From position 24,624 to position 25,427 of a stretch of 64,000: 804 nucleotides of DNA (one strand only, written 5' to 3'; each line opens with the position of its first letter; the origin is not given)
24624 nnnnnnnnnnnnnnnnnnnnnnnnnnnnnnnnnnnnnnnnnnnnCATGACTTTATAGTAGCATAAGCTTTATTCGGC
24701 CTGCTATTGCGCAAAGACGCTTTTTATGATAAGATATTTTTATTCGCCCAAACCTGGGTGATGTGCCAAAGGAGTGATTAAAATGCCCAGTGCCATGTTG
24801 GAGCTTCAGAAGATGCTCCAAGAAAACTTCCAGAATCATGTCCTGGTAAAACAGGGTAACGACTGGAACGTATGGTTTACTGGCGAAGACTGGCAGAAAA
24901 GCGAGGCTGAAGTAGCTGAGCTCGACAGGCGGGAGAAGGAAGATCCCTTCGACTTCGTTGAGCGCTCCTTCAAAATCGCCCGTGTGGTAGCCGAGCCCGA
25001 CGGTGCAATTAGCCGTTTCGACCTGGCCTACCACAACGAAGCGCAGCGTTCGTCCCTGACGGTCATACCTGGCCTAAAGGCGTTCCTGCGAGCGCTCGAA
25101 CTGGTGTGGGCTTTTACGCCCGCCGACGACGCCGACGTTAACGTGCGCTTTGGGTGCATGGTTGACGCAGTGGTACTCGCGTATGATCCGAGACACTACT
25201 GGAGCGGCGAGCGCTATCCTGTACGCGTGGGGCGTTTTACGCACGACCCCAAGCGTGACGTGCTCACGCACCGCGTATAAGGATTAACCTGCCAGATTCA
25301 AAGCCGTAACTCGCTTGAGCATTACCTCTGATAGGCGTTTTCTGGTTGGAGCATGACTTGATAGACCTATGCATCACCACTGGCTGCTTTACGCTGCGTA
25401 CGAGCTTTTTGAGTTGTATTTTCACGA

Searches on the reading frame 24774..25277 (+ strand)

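Call 16: search_protein_families(library=pfam, proteins=[window:24774-25277:+], max_evalue=0.01)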
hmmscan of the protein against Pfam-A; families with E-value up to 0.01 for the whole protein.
window:24774-25277:+ (168 aa): 0 families

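Call 17: search_protein_families(library=ncbifam, proteins=[window:24774-25277:+], max_evalue=1)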
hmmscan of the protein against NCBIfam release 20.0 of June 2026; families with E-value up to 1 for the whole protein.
window:24774-25277:+ (168 aa): 0 families

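Call 93: search_protein_families(library=padloc, proteins=[window:24774-25277:+], max_evalue=1)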
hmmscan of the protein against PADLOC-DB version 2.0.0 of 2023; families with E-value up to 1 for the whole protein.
window:24774-25277:+ (168 aa): 0 families

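Call 94: search_protein_families(library=phrogs, proteins=[window:24774-25277:+], max_evalue=1)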
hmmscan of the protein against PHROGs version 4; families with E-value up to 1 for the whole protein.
window:24774-25277:+ (168 aa): 3 families
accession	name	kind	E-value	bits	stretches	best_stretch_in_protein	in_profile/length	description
phrog_3474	-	unknown function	0.0028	18.4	1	21-48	35-62/64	-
phrog_22208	-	unknown function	0.0087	16.9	1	22-72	41-91/147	-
phrog_4790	-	moron, auxiliary metabolic gene and host takeover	0.077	14.4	1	7-62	46-101/139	host RecBCD nuclease inhibitor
